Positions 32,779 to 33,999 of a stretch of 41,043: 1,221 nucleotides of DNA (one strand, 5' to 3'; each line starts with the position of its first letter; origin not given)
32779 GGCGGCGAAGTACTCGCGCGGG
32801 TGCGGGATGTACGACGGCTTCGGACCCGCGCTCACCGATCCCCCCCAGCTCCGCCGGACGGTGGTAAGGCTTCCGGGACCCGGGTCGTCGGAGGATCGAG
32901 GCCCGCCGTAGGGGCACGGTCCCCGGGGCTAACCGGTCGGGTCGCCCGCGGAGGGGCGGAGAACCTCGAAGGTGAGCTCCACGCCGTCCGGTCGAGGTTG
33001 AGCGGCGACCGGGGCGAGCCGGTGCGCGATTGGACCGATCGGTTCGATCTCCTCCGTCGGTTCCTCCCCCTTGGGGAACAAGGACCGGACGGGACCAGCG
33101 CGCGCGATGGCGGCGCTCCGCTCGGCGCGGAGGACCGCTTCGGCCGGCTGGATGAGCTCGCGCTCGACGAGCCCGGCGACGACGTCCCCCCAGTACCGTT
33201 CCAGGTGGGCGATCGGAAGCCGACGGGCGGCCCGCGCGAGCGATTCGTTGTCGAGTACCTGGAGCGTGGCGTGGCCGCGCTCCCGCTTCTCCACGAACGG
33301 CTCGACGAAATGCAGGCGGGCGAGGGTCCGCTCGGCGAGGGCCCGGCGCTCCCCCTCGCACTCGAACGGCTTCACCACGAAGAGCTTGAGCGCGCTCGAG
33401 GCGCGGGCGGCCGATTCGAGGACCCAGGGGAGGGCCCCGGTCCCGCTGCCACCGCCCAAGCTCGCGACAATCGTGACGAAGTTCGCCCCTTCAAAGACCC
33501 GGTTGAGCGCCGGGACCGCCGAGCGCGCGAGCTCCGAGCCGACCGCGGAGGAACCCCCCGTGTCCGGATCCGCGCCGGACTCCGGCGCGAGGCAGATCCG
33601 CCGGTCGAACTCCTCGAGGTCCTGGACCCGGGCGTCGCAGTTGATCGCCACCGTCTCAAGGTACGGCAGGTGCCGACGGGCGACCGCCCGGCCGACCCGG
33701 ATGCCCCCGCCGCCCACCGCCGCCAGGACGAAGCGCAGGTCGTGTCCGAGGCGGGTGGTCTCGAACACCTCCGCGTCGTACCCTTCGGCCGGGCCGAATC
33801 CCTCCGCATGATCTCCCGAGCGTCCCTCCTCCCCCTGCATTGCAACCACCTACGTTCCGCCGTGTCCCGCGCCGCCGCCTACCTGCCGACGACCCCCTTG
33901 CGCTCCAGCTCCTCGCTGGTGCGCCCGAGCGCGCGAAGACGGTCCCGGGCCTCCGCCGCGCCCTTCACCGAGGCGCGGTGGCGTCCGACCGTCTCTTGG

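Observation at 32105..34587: Candidate uncharacterised cassette: tandem-RHH DNA binder + minimal FtsZ-like GTPase + small membrane proteins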

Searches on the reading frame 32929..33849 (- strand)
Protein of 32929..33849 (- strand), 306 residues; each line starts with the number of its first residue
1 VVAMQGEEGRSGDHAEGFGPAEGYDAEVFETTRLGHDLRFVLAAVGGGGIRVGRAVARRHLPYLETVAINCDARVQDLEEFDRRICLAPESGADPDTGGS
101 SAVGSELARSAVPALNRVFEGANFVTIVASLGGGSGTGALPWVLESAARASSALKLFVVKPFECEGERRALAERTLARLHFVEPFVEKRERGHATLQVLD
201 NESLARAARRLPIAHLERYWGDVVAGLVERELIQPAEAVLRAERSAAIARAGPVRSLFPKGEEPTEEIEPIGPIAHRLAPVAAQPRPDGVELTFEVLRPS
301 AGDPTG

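Call 3: search_protein_families(library=pfam, proteins=[window:32929-33849:-], max_evalue=1)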
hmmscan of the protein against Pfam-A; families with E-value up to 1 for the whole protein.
window:32929-33849:- (306 aa): 1 family
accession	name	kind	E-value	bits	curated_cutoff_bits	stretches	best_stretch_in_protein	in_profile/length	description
PF00091.31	Tubulin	-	2.1e-12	48.2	33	1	43-178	5-169/190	Tubulin/FtsZ family, GTPase domain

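Call 4: search_protein_families(library=ncbifam, proteins=[window:32929-33849:-], max_evalue=1)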
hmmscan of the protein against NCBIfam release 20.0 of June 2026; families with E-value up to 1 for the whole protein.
window:32929-33849:- (306 aa): 4 families
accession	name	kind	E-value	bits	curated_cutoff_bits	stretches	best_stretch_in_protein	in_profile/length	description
TIGR00065.1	ftsZ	equivalog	7.2e-19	68.3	295.2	1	37-180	17-161/353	cell division protein FtsZ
NF053658.1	SSO5209_fam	equivalog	0.15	11.8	140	0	37-69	3-35/81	SSO5209 family protein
NF005454.0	PRK07048.1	equivalog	0.17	11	452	0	37-61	173-197/324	threo-3-hydroxy-L-aspartate ammonia-lyase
NF006390.0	PRK08639.1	equivalog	0.29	10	421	0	124-187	178-238/418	threonine ammonia-lyase IlvA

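Call 5: find_homologous_proteins(query=window:32929-33849:-)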
Query window:32929-33849:- (306 aa): 397 proteins with E <= 0.001 among 8000 candidates; the best 120 are listed.
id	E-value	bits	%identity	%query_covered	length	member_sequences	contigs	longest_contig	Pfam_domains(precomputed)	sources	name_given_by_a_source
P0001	2.3e-192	656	100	99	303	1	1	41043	PF00091.32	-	-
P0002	2.8e-126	439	71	98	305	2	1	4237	PF00091.32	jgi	jgi:hypothetical protein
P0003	8.2e-124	431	70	95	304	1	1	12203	PF00091.32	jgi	jgi:hypothetical protein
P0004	4.2e-121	422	66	98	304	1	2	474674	PF00091.32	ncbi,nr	ncbi:MAG: hypothetical protein L3J95_00935 [Thermoplasmata archaeon]|nr:hypothetical protein [Thermo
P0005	3.9e-118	413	67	97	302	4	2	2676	PF00091.32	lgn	-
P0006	1.2e-114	401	68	91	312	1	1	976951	PF00091.32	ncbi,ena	-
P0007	5.6e-113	396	64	98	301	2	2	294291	PF00091.32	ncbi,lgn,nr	ncbi:MAG TPA: hypothetical protein VGX00_02575 [Thermoplasmata archaeon]|nr:hypothetical protein [Th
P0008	8.6e-112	392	64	95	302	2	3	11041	PF00091.32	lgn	-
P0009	2.5e-110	387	66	96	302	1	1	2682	PF00091.32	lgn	-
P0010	4.1e-109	383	65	92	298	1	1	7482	PF00091.32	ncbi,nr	ncbi:MAG: hypothetical protein L3J93_04450 [Thermoplasmata archaeon]|nr:hypothetical protein [Thermo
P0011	1.3e-107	378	63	95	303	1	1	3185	PF00091.32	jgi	-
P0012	2.5e-105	371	68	88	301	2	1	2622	PF00091.32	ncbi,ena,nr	ncbi:MAG TPA: hypothetical protein VLY85_02180 [Thermoplasmata archaeon]|nr:hypothetical protein [Th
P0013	5.7e-104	366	60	99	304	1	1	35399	PF00091.32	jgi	jgi:hypothetical protein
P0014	1.2e-101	359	69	81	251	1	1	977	PF00091.32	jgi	jgi:hypothetical protein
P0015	1.8e-101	358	60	98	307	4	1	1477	PF00091.32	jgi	-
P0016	8.4e-101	356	62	96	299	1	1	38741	PF00091.32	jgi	jgi:hypothetical protein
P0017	5.0e-100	353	60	94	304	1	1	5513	PF00091.32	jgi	jgi:hypothetical protein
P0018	5.2e-95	337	61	95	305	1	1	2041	PF00091.32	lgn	-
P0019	3.3e-91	324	56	97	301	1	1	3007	PF00091.32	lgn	-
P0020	7.3e-91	323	65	70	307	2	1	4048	PF00091.32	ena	-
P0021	9.3e-91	323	58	83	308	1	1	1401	PF00091.32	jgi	jgi:hypothetical protein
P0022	5.8e-90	320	54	94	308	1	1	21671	PF00091.32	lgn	-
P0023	1.0e-89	319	58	80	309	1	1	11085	PF00091.32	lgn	-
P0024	1.6e-89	319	58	88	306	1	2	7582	PF00091.32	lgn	-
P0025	3.0e-88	315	56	88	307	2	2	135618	PF00091.32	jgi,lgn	-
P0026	6.0e-88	314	63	70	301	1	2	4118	PF00091.32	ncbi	-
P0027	6.7e-88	313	56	89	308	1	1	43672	PF00091.32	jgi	jgi:hypothetical protein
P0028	8.0e-88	313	57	92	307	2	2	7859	PF00091.32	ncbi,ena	-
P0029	8.5e-88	313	57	88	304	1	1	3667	PF00091.32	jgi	-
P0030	1.1e-87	313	58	89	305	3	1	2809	PF00091.32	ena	-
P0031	1.6e-87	312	58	84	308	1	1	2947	PF00091.32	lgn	-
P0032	3.9e-86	308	58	88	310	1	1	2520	PF00091.32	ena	-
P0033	7.2e-86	307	57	88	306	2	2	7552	PF00091.32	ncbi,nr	ncbi:MAG: hypothetical protein L3K06_04630 [Thermoplasmata archaeon]|nr:hypothetical protein [Thermo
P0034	9.1e-86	306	57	86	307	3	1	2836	PF00091.32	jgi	jgi:hypothetical protein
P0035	1.4e-85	306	57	87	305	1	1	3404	PF00091.32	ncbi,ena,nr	ncbi:MAG TPA: hypothetical protein VJS68_03585 [Thermoplasmata archaeon]|nr:hypothetical protein [Th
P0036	1.8e-85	305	54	91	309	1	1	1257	PF00091.32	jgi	jgi:cell division protein FtsZ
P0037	2.4e-85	305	55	89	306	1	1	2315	PF00091.32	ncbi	-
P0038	3.3e-85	305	56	87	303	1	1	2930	PF00091.32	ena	-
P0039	4.0e-85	304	56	88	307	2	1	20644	PF00091.32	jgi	jgi:tubulin/FtsZ family protein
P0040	4.8e-85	304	56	93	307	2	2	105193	PF00091.32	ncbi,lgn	-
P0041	8.9e-85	303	53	95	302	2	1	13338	PF00091.32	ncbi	-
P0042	1.0e-84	303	58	88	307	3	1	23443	PF00091.32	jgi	jgi:Tubulin/FtsZ family, GTPase domain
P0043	1.7e-84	302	56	83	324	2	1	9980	PF00091.32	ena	-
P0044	4.3e-84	301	53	93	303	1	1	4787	PF00091.32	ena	-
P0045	1.2e-83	299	59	79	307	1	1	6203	PF00091.32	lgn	-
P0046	1.3e-83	299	53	97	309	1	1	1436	PF00091.32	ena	-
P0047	1.4e-83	299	52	89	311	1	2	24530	PF00091.32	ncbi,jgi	jgi:hypothetical protein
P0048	1.5e-83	299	54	93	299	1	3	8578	PF00091.32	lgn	-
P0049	1.5e-83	299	58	76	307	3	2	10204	PF00091.32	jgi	jgi:hypothetical protein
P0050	1.5e-83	299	55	90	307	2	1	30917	PF00091.32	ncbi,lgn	-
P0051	2.6e-83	298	53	91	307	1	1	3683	PF00091.32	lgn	-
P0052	4.6e-83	298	52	97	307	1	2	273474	PF00091.32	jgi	jgi:hypothetical protein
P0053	4.7e-83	298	56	86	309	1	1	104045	PF00091.32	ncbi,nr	ncbi:MAG: hypothetical protein L3K19_02205 [Thermoplasmata archaeon]|nr:hypothetical protein [Thermo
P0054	1.3e-82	296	56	90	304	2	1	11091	PF00091.32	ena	-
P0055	1.3e-82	296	53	97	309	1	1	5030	PF00091.32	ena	-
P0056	1.9e-82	296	58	78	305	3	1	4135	PF00091.32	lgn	-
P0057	1.9e-82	295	56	80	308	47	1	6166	PF00091.32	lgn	-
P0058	2.2e-82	295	53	91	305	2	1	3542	PF00091.32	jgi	jgi:hypothetical protein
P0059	3.2e-82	295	51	93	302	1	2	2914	PF00091.32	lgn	-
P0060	4.5e-82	294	53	90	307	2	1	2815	PF00091.32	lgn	-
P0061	5.0e-82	294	58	75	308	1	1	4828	PF00091.32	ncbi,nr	ncbi:MAG: hypothetical protein L3J96_02455 [Thermoplasmata archaeon]|nr:hypothetical protein [Thermo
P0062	7.3e-82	294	56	80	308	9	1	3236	PF00091.32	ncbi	-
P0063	8.2e-82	293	54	86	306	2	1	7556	PF00091.32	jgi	jgi:hypothetical protein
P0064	8.4e-82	293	52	88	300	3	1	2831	PF00091.32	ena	-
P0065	9.7e-82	293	52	93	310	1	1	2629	PF00091.32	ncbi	-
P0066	1.0e-81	293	50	96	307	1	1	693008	PF00091.32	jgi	jgi:tubulin/FtsZ family protein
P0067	1.1e-81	293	54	89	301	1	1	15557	PF00091.32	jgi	jgi:Tubulin/FtsZ family, GTPase domain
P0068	1.2e-81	293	53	87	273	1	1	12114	PF00091.32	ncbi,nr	ncbi:MAG TPA: hypothetical protein VEY07_01750 [Thermoplasmata archaeon]|nr:hypothetical protein [Th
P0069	1.5e-81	293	51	92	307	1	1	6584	PF00091.32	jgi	jgi:Tubulin/FtsZ family, GTPase domain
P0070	1.7e-81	292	53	86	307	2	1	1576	PF00091.32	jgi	jgi:hypothetical protein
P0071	2.7e-81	292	59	74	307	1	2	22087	PF00091.32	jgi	jgi:hypothetical protein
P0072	2.8e-81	292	50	92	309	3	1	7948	PF00091.32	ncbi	-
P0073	3.3e-81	291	63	70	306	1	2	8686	PF00091.32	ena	-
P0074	3.5e-81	291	55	90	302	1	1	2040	PF00091.32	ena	-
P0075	4.3e-81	291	49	98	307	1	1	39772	PF00091.32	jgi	jgi:hypothetical protein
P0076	4.6e-81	291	54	86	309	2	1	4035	PF00091.32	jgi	jgi:hypothetical protein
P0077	6.1e-81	291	50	97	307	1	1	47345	PF00091.32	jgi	jgi:hypothetical protein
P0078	6.6e-81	290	54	87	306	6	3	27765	PF00091.32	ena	-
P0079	7.2e-81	290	54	89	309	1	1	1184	PF00091.32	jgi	jgi:hypothetical protein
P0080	8.7e-81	290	63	69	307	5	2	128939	PF00091.32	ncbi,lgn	ncbi:MAG: hypothetical protein WAN87_08305 [Thermoplasmata archaeon]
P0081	1.0e-80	290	52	92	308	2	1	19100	PF00091.32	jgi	jgi:Tubulin/FtsZ family, GTPase domain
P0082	1.2e-80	290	53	91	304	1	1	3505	PF00091.32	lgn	-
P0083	1.5e-80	289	60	73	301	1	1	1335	PF00091.32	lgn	-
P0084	1.6e-80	289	52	94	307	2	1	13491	PF00091.32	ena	-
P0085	1.7e-80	289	57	74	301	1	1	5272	PF00091.32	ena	-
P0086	1.7e-80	289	50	98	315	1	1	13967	PF00091.32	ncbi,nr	ncbi:MAG: hypothetical protein L3K03_07460 [Thermoplasmata archaeon]|nr:hypothetical protein [Thermo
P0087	1.9e-80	289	61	69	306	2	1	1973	PF00091.32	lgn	-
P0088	2.2e-80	289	61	65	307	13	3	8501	PF00091.32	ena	-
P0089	2.2e-80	289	51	93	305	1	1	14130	PF00091.32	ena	-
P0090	2.9e-80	288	51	96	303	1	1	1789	PF00091.32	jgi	jgi:hypothetical protein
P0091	3.2e-80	288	51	93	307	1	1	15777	PF00091.32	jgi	jgi:hypothetical protein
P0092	3.4e-80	288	53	93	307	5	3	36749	PF00091.32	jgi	-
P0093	3.5e-80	288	50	94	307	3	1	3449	PF00091.32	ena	-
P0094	3.7e-80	288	53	91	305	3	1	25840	PF00091.32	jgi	jgi:hypothetical protein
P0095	3.7e-80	288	52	87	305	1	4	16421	PF00091.32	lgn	-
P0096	5.5e-80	287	50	96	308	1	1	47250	PF00091.32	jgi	jgi:hypothetical protein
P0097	5.6e-80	287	52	96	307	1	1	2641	PF00091.32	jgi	jgi:hypothetical protein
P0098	5.7e-80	287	53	88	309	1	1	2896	PF00091.32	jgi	jgi:Tubulin/FtsZ family, GTPase domain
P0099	7.0e-80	287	54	80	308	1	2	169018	PF00091.32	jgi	jgi:hypothetical protein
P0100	7.3e-80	287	51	98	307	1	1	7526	PF00091.32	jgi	-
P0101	7.4e-80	287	59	74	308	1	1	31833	PF00091.32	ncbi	-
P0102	8.0e-80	287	63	67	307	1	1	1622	PF00091.32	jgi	jgi:Tubulin/FtsZ family, GTPase domain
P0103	9.3e-80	287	58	72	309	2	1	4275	PF00091.32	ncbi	-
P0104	1.1e-79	287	54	88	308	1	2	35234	PF00091.32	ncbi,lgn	ncbi:MAG: hypothetical protein ACREDK_06360 [Thermoplasmata archaeon]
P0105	1.1e-79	286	50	95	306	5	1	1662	PF00091.32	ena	-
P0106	1.1e-79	286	51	95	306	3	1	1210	PF00091.32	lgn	-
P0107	1.2e-79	286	55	80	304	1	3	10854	PF00091.32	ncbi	-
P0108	1.2e-79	286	57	77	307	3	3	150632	PF00091.32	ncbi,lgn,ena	-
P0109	1.2e-79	286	50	95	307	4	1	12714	PF00091.32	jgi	-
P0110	1.3e-79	286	52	90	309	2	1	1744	PF00091.32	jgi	jgi:hypothetical protein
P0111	1.6e-79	286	54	84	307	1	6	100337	PF00091.32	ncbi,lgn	-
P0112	1.7e-79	286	51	94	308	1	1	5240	PF00091.32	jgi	jgi:hypothetical protein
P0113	2.1e-79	286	51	91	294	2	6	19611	PF00091.32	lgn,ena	-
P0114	2.2e-79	286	50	96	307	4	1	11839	PF00091.32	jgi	jgi:hypothetical protein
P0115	2.2e-79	285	54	84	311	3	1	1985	PF00091.32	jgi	-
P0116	2.9e-79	285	56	79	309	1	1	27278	PF00091.32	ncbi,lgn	ncbi:MAG: hypothetical protein WCA77_03970 [Thermoplasmata archaeon]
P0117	3.2e-79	285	52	91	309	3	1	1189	PF00091.32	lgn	-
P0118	3.3e-79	285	59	73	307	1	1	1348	PF00091.32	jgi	jgi:hypothetical protein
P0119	3.4e-79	285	49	88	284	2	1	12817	PF00091.32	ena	-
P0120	3.4e-79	285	52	89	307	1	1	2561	PF00091.32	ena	-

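Call 6: search_solved_structures(query=window:32929-33849:-, max_evalue=0.01, show_alignments=2)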
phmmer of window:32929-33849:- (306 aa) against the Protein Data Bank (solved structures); distinct sequences matched with E-value up to 0.01: 52.
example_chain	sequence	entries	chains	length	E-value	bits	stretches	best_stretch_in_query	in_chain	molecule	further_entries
6ym1_A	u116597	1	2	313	1e-13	55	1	42-179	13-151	Cell division protein FtsZ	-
6y1u_A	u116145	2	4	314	1e-13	55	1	42-179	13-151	Cell division protein FtsZ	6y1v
6ym9_A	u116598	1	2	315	1e-13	55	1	42-179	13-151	Cell division protein FtsZ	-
5zue_A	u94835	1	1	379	1.2e-13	54.8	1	42-179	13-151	Cell division protein FtsZ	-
14uh_A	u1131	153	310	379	1.6e-13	54.4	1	42-179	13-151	Cell division protein FtsZ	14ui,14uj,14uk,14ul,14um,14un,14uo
1rlu_A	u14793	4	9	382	1.6e-13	54.4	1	42-179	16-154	Cell division protein ftsZ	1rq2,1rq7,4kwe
4e6e_A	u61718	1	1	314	3.9e-13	53.1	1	42-179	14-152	Cell division protein ftsZ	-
8h1o_A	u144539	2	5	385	6.8e-13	52.3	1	28-179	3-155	Cell division protein FtsZ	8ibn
9isk_A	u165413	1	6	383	1.2e-12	51.6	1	29-179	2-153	Cell division protein FtsZ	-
6ll6_A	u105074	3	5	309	2.9e-12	50.3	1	41-179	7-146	Cell division protein FtsZ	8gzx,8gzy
6unx_A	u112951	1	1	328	3e-12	50.2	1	42-179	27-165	Cell division protein FtsZ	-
6umk_A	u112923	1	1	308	4.1e-12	49.8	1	43-179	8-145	Cell division protein FtsZ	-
2vam_A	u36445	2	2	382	6.4e-12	49.1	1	42-172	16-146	CELL DIVISION PROTEIN FTSZ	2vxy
4u39_A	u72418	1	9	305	6.9e-12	49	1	43-172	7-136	Cell division protein FtsZ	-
9lfx_B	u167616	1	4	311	7e-12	49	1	41-170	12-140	Cell division protein FtsZ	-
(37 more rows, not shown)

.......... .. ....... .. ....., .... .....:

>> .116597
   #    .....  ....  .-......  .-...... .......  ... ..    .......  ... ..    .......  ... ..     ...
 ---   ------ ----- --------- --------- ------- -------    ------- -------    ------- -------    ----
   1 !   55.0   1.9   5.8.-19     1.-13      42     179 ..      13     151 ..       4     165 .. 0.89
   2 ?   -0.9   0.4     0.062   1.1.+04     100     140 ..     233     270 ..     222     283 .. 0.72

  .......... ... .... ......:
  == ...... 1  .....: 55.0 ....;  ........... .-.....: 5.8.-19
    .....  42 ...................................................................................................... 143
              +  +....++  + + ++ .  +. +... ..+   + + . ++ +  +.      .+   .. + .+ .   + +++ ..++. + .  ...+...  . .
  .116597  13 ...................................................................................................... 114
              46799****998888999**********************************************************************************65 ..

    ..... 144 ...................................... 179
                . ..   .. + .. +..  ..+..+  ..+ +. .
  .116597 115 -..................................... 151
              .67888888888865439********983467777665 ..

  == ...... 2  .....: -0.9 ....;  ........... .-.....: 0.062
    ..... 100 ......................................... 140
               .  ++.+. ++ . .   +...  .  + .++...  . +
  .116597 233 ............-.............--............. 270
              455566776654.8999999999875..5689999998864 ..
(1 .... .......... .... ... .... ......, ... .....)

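Call 8: find_encoding_contigs(protein=P0066, flank=6000, max_places=2)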
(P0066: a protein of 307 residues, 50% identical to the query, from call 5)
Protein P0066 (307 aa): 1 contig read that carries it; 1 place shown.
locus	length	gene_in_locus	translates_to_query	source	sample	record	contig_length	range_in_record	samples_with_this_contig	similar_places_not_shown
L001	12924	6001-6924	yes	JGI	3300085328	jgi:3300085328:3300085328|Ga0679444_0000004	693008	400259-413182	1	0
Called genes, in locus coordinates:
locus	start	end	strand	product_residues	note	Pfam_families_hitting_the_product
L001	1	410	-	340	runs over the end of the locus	PF25133:TYW2_N_2, PF02475:TRM5-TYW2_MTfase, PF05175:MTS (weak), PF13649:Methyltransf_25 (weak)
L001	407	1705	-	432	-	PF01676:Metalloenzyme, PF10143:PhosphMutase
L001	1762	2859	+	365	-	-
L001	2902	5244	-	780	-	PF07790:Pilin_N, PF07705:CARDB (faint)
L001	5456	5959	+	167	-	-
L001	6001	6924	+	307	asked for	PF00091:Tubulin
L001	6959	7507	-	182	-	-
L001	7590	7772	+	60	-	-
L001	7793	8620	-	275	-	PF09754:PAC2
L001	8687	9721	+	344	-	PF00752:XPG_N, PF00867:XPG_I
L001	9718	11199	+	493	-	PF07837:FTCD_N, PF02971:FTCD, PF04961:FTCD_C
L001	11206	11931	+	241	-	PF01872:RibD_C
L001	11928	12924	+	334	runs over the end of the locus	PF01557:FAA_hydrolase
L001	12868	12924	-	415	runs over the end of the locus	PF01896:DNA_primase_S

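Call 9: find_encoding_contigs(protein=P0006, flank=6000, max_places=2)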
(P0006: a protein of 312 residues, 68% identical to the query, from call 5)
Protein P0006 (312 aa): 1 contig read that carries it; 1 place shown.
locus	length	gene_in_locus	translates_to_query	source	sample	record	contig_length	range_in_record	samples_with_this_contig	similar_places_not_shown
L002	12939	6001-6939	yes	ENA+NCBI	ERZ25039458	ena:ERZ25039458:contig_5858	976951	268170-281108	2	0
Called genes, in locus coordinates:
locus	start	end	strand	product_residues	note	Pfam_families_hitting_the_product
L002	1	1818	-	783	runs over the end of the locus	PF01326:PPDK_N, PF00391:PEP-utilizers, PF02896:PEP-utilizers_C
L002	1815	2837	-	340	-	PF18093:Trm5_N (weak), PF25133:TYW2_N_2, PF02475:TRM5-TYW2_MTfase, PF13489:Methyltransf_23 (weak), PF05175:MTS (weak), PF06325:PrmA (weak), PF13649:Methyltransf_25, PF13847:Methyltransf_31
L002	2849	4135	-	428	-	PF01676:Metalloenzyme, PF10143:PhosphMutase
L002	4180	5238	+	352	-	-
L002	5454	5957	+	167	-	-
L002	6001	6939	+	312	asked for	PF00091:Tubulin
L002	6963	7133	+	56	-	-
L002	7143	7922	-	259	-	PF09754:PAC2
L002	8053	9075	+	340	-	PF00752:XPG_N, PF00867:XPG_I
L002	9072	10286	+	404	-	PF07837:FTCD_N, PF02971:FTCD, PF04961:FTCD_C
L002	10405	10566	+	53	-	-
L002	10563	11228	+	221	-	PF01872:RibD_C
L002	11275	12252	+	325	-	PF01557:FAA_hydrolase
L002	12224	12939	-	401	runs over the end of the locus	PF01896:DNA_primase_S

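Call 11: find_encoding_contigs(protein=P0001, flank=10000, max_places=3)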
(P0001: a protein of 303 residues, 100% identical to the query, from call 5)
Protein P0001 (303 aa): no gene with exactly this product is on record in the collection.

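Call 12: find_encoding_contigs(protein=P0052, flank=6000, max_places=2)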
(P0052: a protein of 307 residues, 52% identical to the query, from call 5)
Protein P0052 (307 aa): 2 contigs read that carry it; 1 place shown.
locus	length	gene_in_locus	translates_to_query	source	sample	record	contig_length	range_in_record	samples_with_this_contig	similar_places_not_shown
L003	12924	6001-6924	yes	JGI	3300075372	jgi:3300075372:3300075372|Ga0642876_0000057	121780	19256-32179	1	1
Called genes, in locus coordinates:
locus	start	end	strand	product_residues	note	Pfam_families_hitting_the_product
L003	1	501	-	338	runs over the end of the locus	PF18093:Trm5_N, PF25133:TYW2_N_2, PF02475:TRM5-TYW2_MTfase, PF13649:Methyltransf_25 (weak)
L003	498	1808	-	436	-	PF01676:Metalloenzyme, PF10143:PhosphMutase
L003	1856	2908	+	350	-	-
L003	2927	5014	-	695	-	-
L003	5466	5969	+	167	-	-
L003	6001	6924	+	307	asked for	PF00091:Tubulin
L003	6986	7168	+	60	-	-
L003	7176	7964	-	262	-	PF09754:PAC2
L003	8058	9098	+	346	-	PF00752:XPG_N, PF00867:XPG_I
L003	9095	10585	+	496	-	PF07837:FTCD_N, PF02971:FTCD, PF04961:FTCD_C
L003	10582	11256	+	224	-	PF01872:RibD_C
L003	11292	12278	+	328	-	PF01557:FAA_hydrolase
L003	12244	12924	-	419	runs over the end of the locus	PF01896:DNA_primase_S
